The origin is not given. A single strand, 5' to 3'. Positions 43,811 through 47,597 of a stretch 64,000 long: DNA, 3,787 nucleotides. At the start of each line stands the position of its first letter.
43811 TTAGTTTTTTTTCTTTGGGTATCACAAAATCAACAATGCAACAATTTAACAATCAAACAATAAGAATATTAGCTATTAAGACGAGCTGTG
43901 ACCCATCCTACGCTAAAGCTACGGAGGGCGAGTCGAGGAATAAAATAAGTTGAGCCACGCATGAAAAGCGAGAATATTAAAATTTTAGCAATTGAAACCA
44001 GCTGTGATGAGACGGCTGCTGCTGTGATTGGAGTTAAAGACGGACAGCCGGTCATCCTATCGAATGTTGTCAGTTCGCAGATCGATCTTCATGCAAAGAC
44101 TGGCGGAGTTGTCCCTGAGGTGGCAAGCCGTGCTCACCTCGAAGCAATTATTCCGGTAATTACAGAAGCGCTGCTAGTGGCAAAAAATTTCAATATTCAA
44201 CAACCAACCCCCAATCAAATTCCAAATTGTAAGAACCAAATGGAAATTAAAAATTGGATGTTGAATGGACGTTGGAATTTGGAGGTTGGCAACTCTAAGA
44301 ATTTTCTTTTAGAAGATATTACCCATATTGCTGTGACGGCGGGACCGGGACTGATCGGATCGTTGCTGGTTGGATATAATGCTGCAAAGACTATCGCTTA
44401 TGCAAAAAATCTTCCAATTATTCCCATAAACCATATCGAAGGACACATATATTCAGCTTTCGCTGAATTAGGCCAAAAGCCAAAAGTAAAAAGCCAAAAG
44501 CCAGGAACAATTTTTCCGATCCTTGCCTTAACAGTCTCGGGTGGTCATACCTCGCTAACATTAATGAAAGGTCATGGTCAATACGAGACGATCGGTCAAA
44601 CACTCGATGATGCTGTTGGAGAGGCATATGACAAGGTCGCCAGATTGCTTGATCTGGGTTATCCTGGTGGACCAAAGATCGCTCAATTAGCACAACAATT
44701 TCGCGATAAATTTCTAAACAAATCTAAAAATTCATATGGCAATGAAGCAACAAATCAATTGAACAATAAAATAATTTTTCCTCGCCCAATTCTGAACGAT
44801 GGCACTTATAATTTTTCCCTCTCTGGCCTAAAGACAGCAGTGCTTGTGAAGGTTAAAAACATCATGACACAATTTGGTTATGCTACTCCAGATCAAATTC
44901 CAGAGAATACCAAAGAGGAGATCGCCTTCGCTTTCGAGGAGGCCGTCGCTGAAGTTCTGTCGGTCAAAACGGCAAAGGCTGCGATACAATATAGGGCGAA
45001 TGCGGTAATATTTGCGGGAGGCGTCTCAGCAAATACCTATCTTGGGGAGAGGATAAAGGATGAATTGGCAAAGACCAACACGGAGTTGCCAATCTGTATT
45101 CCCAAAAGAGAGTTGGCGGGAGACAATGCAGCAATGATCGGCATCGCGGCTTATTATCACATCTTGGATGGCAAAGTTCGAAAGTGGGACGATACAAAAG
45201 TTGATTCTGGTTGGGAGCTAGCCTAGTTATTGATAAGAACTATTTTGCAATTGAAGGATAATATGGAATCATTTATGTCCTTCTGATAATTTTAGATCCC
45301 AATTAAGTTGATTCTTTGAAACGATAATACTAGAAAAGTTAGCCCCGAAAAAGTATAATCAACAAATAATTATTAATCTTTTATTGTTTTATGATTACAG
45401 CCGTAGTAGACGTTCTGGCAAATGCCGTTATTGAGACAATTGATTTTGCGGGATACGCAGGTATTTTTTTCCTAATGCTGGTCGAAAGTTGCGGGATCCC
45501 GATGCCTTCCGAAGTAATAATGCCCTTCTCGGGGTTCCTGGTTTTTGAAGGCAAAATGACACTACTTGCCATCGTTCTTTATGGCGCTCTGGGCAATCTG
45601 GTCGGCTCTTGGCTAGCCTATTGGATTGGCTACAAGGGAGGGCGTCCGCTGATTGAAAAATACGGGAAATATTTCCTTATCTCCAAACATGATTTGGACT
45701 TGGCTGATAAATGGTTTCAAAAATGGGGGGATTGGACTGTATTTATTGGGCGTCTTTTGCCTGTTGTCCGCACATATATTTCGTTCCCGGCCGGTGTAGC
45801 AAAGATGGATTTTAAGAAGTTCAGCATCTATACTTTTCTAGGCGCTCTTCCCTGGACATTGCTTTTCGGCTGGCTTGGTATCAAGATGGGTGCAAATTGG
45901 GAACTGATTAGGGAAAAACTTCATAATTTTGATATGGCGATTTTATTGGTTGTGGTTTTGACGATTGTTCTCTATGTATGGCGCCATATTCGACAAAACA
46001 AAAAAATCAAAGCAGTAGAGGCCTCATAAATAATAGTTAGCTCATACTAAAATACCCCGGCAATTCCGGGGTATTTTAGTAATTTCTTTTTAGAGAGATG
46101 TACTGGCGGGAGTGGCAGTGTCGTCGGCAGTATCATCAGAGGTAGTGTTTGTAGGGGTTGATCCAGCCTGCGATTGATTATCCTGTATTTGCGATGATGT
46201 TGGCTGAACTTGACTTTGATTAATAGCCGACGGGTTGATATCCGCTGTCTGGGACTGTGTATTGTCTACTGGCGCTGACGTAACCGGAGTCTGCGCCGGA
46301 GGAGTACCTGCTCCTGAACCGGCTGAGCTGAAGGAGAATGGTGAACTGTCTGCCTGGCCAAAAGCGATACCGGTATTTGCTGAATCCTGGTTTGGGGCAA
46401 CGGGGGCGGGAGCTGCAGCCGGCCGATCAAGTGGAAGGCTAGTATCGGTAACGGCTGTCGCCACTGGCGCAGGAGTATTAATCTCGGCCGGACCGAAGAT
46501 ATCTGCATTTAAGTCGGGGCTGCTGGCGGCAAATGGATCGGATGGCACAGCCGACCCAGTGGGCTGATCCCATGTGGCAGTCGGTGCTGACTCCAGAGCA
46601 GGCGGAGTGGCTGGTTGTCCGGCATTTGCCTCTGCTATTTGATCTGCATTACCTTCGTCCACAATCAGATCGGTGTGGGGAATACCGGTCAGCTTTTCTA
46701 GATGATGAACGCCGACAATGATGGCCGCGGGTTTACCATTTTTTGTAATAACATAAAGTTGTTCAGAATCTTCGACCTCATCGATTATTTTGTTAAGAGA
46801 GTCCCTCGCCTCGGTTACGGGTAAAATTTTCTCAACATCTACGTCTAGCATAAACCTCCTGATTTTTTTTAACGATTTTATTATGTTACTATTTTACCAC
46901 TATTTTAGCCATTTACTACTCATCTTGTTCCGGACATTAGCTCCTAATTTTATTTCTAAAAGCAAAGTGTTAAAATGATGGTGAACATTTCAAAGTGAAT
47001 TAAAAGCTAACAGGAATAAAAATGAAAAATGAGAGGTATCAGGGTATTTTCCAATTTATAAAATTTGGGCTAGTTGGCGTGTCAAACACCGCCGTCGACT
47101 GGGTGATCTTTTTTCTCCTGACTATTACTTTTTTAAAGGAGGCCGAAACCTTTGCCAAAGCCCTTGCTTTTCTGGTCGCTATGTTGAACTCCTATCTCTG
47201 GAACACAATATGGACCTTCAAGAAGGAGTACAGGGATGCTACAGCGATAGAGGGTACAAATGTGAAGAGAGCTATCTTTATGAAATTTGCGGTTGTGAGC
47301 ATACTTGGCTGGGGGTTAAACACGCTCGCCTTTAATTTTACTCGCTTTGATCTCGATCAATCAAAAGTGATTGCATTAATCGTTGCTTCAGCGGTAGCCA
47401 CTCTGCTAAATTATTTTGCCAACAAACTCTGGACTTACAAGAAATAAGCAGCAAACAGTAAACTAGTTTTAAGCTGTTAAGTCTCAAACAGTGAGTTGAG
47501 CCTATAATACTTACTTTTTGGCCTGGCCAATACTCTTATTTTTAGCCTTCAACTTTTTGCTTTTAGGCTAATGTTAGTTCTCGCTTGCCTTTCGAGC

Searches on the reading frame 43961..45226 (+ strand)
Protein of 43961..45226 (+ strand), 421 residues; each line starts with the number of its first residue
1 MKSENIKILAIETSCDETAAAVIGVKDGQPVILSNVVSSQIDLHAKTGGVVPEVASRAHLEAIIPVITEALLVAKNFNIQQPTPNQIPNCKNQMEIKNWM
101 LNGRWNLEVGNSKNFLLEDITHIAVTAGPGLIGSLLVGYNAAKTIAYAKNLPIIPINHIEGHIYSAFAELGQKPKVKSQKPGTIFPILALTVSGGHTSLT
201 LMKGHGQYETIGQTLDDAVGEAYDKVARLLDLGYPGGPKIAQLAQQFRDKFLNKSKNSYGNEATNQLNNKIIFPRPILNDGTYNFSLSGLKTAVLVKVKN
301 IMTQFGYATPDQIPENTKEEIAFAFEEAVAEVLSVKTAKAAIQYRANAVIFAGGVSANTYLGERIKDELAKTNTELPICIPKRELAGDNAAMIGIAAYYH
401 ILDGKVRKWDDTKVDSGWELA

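Call 4: search_protein_families(library=pfam, proteins=[window:43961-45226:+])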
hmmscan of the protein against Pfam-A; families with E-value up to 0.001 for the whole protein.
window:43961-45226:+ (421 aa): 2 families
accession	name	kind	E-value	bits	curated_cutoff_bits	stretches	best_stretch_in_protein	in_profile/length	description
PF00814.31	TsaD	-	7.5e-74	249.2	24.8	2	114-394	45-263/264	tRNA N6-adenosine threonylcarbamoyltransferase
PF22521.2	HypF_C_2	-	6.8e-07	29.7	27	1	257-375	113-223/241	Carbamoyltransferase, Kae1-like Domain, second subdomain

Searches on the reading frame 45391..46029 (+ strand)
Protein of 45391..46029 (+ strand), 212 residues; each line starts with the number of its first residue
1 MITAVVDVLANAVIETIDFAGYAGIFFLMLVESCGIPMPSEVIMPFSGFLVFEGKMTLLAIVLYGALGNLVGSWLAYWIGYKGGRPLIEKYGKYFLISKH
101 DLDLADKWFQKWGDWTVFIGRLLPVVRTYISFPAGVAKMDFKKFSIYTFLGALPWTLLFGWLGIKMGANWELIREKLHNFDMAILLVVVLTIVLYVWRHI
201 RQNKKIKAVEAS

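Call 4: search_protein_families(library=pfam, proteins=[window:45391-46029:+])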
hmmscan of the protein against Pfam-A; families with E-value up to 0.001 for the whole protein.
window:45391-46029:+ (212 aa): 1 family
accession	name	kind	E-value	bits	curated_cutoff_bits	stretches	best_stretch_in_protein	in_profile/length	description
PF09335.16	VTT_dom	-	6.7e-25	88.4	33.9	1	39-163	2-121/123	VTT domain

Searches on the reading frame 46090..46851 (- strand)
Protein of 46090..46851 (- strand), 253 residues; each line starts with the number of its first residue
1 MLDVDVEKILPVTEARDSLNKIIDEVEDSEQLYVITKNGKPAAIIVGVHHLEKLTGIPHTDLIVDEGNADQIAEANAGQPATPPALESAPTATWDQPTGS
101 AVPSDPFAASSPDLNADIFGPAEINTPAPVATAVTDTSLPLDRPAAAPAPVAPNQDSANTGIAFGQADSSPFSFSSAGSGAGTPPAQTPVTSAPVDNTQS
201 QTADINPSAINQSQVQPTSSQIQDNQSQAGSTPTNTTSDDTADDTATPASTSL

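Call 4: search_protein_families(library=pfam, proteins=[window:46090-46851:-])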
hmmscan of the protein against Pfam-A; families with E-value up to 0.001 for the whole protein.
window:46090-46851:- (253 aa): 1 family
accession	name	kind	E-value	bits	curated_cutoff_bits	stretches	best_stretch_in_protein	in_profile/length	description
PF02604.26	PhdYeFM_antitox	-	4.1e-12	46.1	29.8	1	7-74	1-66/74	Antitoxin Phd_YefM, type II toxin-antitoxin system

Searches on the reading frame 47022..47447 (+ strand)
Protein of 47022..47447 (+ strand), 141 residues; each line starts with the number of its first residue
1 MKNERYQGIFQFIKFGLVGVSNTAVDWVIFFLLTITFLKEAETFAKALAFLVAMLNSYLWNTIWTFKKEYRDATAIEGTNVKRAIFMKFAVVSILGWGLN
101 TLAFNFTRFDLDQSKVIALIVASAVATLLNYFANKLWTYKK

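Call 4: search_protein_families(library=pfam, proteins=[window:47022-47447:+])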
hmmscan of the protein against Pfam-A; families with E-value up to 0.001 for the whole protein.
window:47022-47447:+ (141 aa): 1 family
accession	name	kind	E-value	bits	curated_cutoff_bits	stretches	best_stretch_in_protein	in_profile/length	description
PF04138.20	GtrA_DPMS_TM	-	1.9e-22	80.1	26.1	1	14-138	1-116/117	GtrA/DPMS, transmembrane domain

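Call 6: search_protein_families(library=ncbifam, proteins=[window:47022-47447:+], max_evalue=0.00001)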
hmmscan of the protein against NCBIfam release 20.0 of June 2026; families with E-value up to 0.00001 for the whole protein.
window:47022-47447:+ (141 aa): 0 families
